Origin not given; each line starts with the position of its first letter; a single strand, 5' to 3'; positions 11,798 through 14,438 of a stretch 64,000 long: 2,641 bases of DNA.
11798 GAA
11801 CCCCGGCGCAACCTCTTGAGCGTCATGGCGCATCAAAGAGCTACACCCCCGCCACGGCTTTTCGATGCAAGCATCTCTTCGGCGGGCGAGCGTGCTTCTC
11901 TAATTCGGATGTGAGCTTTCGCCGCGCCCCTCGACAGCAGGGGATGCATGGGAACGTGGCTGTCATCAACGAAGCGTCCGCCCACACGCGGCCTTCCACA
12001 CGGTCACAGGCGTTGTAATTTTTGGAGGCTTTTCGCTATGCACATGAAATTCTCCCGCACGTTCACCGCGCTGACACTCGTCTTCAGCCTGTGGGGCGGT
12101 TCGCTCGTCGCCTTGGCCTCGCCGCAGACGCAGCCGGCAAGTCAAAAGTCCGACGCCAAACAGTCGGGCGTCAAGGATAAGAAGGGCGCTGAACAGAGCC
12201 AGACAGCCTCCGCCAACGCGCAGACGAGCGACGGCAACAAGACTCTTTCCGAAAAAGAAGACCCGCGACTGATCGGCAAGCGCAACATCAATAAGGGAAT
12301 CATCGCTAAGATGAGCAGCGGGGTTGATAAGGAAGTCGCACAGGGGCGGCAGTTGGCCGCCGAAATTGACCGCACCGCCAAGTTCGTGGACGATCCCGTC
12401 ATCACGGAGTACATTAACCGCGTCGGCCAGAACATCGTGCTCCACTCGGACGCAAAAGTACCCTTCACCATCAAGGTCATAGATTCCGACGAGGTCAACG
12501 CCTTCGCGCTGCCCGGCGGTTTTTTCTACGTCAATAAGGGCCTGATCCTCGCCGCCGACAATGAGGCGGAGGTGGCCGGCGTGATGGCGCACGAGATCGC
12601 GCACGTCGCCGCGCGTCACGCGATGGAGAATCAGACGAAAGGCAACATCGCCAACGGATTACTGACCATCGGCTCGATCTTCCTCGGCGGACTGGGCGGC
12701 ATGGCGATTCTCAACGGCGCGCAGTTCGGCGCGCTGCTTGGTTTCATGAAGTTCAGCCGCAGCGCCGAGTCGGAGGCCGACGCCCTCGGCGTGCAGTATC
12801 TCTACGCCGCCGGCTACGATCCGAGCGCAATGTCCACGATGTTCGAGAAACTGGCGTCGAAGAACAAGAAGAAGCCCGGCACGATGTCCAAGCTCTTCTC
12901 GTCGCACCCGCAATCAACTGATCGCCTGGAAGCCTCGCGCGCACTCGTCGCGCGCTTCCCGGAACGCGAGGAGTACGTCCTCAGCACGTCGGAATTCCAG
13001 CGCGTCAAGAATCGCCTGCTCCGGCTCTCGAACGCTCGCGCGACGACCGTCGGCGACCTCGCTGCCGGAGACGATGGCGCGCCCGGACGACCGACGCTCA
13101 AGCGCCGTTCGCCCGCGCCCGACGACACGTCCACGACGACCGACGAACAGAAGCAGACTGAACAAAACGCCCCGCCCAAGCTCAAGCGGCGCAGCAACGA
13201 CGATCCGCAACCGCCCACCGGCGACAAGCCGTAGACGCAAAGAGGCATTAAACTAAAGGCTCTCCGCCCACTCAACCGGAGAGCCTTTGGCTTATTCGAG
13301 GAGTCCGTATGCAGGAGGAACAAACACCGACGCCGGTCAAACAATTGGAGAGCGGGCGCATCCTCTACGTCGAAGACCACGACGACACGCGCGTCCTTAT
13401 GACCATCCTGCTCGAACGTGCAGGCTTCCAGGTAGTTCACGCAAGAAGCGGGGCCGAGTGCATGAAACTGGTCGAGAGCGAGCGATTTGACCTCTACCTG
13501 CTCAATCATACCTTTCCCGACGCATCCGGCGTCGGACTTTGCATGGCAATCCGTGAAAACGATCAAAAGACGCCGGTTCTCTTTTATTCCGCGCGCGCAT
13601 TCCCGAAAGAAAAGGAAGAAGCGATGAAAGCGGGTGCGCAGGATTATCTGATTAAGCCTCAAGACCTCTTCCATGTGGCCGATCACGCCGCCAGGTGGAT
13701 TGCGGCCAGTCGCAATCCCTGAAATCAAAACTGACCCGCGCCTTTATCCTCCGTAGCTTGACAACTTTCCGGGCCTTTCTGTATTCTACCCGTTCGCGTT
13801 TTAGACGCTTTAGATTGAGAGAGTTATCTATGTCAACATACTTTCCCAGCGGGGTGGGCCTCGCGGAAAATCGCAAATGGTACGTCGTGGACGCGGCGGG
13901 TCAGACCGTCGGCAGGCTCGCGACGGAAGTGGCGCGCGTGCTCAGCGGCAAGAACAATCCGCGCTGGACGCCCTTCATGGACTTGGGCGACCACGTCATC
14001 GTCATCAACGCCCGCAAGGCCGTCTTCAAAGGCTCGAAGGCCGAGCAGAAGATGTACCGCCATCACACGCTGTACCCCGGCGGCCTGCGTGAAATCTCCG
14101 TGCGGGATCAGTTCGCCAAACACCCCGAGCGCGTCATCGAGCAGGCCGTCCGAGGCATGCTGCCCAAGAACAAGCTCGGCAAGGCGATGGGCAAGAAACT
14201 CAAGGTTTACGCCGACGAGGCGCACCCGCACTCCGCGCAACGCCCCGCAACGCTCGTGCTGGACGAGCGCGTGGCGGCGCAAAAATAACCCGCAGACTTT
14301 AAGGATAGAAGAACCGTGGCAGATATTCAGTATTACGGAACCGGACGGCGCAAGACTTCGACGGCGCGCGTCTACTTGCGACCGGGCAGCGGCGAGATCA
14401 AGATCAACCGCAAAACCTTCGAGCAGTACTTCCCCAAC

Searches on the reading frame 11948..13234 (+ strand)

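Call 88: search_protein_families(library=pfam, proteins=[window:11948-13234:+])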
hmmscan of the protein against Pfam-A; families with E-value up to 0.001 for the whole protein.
window:11948-13234:+ (428 aa): 1 family
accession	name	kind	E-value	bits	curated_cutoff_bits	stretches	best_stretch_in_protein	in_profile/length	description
PF01435.24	Peptidase_M48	-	2.7e-32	112.6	20.3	1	155-331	6-183/186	Peptidase family M48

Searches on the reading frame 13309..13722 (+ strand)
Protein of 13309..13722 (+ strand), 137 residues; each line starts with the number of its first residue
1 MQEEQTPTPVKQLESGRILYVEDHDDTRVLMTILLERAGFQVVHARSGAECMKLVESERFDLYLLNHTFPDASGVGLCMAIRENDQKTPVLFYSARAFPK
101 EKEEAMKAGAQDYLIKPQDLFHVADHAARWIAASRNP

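Call 88: search_protein_families(library=pfam, proteins=[window:13309-13722:+])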
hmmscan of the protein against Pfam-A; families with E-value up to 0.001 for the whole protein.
window:13309-13722:+ (137 aa): 1 family
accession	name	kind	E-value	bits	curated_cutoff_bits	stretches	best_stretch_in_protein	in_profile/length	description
PF00072.30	Response_reg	-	3.4e-23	82.4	30.2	1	18-120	1-103/111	Response regulator receiver domain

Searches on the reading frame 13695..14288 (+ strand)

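Call 88: search_protein_families(library=pfam, proteins=[window:13695-14288:+])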
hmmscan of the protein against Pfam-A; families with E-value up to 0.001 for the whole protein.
window:13695-14288:+ (197 aa): 1 family
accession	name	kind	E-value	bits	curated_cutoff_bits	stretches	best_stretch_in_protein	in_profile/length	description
PF00572.24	Ribosomal_L13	-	2.4e-45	153.9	23.8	1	60-178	1-119/119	Ribosomal protein L13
